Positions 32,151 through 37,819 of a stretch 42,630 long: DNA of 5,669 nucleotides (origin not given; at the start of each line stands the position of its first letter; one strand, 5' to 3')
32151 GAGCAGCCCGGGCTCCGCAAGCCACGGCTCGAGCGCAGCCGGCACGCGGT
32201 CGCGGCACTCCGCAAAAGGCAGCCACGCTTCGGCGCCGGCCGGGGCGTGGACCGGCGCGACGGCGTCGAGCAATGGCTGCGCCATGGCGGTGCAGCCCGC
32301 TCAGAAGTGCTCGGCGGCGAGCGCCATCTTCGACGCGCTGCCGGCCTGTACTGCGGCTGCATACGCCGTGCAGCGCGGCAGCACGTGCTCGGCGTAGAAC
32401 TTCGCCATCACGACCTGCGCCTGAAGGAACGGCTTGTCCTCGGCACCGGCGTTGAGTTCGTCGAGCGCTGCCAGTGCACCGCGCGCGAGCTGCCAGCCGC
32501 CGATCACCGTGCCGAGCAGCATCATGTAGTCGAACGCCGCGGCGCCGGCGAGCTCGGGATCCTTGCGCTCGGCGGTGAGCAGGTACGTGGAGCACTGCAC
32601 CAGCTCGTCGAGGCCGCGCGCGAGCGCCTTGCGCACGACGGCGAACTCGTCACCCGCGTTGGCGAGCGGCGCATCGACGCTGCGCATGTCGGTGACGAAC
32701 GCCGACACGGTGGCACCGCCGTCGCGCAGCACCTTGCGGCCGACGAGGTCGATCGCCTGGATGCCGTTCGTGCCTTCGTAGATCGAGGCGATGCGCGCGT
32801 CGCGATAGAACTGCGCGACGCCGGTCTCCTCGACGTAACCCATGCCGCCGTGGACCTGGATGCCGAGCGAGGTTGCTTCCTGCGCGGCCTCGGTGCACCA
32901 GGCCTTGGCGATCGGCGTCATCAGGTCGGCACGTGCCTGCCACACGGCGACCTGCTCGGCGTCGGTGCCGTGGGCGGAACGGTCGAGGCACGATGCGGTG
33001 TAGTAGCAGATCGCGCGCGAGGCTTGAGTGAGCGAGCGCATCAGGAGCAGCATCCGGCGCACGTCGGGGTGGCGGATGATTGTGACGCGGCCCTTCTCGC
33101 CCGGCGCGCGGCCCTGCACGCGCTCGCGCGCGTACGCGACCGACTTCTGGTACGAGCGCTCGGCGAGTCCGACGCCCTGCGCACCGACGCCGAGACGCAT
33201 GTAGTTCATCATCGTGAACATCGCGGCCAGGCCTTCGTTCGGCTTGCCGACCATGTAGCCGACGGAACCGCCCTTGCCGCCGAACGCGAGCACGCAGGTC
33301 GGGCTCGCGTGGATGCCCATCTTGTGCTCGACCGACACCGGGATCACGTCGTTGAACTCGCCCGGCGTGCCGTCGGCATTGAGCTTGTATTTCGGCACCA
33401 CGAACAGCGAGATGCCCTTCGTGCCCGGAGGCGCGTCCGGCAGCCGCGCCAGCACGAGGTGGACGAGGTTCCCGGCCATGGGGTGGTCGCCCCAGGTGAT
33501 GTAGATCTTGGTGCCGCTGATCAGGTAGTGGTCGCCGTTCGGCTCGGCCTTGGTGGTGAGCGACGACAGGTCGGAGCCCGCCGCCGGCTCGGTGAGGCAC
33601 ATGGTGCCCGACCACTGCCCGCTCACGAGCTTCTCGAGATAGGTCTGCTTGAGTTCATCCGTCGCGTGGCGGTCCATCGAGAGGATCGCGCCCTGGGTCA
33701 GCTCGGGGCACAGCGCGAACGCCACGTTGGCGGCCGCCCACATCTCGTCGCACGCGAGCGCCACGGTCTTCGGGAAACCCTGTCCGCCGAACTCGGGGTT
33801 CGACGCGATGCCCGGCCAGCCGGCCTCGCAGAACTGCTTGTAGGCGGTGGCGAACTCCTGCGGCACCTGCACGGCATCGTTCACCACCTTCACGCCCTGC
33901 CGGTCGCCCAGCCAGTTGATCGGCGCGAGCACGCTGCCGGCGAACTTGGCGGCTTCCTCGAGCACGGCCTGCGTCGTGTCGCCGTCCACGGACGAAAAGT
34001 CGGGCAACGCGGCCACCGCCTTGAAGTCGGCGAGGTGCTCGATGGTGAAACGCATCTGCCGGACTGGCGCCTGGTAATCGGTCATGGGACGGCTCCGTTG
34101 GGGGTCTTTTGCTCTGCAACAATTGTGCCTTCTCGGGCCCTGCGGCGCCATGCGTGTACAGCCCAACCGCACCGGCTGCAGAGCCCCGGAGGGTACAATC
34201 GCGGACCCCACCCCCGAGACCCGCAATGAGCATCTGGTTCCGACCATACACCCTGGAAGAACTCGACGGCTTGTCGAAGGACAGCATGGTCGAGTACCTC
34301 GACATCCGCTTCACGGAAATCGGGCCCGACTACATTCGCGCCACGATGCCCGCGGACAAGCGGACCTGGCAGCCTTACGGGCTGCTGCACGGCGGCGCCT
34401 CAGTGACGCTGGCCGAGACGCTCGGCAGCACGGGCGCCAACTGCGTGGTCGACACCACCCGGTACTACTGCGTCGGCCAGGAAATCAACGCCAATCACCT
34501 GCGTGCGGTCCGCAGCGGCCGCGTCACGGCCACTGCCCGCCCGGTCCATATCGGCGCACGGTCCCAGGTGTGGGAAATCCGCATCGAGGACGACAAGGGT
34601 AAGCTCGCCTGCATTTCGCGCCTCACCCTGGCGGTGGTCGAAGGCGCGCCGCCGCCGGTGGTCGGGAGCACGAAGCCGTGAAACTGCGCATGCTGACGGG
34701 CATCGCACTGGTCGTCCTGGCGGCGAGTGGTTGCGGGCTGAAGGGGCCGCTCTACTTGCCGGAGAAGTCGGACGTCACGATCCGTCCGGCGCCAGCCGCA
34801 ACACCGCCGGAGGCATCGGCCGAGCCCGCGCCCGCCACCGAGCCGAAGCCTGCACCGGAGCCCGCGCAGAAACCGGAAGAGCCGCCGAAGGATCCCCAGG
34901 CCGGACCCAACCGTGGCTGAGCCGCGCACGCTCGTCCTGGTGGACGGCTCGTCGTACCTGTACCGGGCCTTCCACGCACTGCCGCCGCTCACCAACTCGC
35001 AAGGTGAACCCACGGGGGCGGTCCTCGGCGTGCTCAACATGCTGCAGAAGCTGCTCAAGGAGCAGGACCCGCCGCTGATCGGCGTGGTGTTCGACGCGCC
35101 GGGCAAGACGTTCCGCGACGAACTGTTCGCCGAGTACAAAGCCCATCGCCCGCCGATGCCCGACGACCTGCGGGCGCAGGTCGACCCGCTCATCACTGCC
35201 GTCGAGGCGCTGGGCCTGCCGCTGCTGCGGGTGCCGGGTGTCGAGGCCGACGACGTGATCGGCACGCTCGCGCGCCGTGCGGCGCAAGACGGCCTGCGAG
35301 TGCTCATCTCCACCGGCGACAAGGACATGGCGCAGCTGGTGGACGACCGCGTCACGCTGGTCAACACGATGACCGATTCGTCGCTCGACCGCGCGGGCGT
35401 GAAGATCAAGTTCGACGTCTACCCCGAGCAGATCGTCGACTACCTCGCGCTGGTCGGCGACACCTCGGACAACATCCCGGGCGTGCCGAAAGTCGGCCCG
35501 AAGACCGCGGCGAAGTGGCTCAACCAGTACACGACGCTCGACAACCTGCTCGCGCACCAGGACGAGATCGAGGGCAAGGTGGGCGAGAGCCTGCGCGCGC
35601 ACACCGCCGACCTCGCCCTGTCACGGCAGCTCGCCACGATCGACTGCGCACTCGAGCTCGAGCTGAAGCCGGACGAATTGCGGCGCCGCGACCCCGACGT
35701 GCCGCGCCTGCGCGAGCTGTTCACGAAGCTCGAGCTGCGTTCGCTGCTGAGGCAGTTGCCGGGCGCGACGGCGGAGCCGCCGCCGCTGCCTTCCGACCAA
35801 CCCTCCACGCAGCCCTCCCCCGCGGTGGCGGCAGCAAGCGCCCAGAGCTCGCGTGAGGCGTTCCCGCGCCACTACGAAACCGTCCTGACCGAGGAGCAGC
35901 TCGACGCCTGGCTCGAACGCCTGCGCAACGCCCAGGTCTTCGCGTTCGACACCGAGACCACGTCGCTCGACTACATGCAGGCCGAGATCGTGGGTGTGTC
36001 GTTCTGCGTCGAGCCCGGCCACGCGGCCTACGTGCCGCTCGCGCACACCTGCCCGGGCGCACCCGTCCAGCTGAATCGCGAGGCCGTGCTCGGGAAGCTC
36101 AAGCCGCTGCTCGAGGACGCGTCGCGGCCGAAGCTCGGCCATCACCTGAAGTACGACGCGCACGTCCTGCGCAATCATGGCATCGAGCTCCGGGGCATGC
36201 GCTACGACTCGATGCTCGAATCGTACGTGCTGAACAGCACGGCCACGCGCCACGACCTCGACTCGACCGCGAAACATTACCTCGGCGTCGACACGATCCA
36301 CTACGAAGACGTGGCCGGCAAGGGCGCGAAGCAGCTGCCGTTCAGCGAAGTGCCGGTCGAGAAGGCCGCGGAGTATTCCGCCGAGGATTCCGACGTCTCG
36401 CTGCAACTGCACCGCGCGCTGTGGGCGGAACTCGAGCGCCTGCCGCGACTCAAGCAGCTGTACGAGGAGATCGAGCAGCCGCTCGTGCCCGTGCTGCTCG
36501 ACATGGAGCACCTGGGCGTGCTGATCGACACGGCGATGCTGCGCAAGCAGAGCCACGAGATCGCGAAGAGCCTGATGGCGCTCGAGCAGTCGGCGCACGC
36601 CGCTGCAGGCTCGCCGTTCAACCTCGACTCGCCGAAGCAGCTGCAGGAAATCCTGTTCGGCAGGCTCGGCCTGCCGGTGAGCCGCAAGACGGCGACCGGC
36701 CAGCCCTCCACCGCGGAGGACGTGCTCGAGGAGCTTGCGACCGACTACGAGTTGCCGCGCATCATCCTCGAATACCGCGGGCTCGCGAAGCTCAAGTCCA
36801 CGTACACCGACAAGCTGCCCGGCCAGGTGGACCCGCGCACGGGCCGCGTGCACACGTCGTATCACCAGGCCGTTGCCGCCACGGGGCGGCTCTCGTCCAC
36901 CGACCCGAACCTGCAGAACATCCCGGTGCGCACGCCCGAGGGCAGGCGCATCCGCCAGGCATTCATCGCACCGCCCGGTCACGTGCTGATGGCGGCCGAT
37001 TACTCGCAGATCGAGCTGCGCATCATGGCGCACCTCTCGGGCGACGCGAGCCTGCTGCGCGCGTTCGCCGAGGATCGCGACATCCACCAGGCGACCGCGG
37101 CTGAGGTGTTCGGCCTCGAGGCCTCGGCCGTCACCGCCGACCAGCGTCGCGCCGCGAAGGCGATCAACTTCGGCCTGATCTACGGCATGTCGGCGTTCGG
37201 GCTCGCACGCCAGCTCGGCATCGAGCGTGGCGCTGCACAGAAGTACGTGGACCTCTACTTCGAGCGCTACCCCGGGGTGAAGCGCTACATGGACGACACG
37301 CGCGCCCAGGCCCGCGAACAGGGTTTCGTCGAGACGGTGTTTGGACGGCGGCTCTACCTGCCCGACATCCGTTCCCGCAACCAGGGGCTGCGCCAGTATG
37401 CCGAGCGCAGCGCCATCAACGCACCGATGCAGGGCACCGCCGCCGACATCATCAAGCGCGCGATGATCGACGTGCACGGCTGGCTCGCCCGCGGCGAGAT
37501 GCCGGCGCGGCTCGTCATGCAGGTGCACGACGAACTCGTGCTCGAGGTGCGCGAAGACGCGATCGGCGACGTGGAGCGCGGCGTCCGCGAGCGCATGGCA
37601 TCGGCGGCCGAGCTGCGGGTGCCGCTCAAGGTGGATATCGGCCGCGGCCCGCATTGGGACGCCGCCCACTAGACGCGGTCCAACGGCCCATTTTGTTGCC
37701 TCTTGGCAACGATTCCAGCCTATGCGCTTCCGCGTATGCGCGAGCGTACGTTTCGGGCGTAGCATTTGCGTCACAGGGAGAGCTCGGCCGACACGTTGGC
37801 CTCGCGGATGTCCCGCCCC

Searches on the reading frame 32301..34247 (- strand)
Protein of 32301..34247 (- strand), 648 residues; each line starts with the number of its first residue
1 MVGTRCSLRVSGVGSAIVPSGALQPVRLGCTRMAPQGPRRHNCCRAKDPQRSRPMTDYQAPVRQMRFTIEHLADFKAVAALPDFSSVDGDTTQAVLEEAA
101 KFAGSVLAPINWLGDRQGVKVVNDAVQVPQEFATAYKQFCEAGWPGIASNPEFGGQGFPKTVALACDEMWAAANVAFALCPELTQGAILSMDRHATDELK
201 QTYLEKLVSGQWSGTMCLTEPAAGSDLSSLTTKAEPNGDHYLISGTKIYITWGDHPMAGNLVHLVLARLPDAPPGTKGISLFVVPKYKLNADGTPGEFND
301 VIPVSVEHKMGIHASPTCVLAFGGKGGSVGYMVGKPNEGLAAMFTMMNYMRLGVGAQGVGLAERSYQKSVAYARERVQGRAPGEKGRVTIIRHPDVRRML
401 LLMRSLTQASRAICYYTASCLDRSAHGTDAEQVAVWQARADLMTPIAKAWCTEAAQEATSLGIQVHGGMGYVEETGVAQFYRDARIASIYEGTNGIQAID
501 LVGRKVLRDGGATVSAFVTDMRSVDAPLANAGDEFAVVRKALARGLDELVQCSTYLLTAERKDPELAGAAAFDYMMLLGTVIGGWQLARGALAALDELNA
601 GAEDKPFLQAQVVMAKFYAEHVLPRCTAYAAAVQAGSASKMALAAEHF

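Call 52: search_protein_families(library=pfam, proteins=[window:32301-34247:-], max_evalue=0.001)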
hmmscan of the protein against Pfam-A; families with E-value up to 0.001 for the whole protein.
window:32301-34247:- (648 aa): 6 families
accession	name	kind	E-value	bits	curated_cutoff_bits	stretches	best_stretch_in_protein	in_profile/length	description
PF12806.12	Acyl-CoA_dh_C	-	1.3e-28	100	30.3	1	527-643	8-123/124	Acetyl-CoA dehydrogenase C-terminal like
PF00441.29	Acyl-CoA_dh_1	-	4.7e-28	98.7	22.4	1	337-499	1-143/150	Acyl-CoA dehydrogenase, C-terminal domain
PF02770.24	Acyl-CoA_dh_M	-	7.6e-12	45.7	33.3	1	216-322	2-94/97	Acyl-CoA dehydrogenase, middle domain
PF02771.21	Acyl-CoA_dh_N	-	2.6e-10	41.1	22.9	1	91-211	3-113/113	Acyl-CoA dehydrogenase, N-terminal domain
PF08028.16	Acyl-CoA_dh_2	-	6.4e-09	36.6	22.7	1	353-494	2-133/134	Acyl-CoA dehydrogenase, C-terminal domain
PF22924.1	ACOX_C_alpha1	-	1.1e-08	35.5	27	1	346-496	3-159/169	Acyl-CoA oxidase, C-alpha1 domain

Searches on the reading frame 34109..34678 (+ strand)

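Call 52: search_protein_families(library=pfam, proteins=[window:34109-34678:+], max_evalue=0.001)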
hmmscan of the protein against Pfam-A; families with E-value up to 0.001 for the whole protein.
window:34109-34678:+ (190 aa): 2 families
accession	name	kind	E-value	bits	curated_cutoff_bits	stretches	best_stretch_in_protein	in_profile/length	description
PF03061.28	4HBT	-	8.6e-19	68.1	20.6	1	90-168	1-79/79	Thioesterase superfamily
PF14539.12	DUF4442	-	0.00061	20.4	25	1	65-174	20-130/132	Domain of unknown function (DUF4442)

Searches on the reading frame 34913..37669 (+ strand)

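Call 52: search_protein_families(library=pfam, proteins=[window:34913-37669:+], max_evalue=0.001)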
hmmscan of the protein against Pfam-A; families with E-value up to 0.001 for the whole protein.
window:34913-37669:+ (919 aa): 5 families
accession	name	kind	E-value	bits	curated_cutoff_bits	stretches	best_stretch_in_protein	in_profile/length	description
PF00476.26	DNA_pol_A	-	1.1e-162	541.8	34.3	1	541-916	2-380/381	DNA polymerase family A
PF02739.22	5_3_exonuc_N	-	8e-57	192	34.3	1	6-167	1-163/164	5'-3' exonuclease, N-terminal resolvase-like domain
PF01367.25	5_3_exonuc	-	3.6e-34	117.6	40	1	169-262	1-95/97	5'-3' exonuclease, C-terminal SAM fold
PF01612.26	DNA_pol_A_exo1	-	5.3e-33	114.7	23.6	1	321-508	1-173/173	3'-5' exonuclease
PF22619.2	DNA_polI_exo1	-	9.1e-14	51.9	27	1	348-474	4-118/140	DNA polymerase I, ribonuclease H-like domain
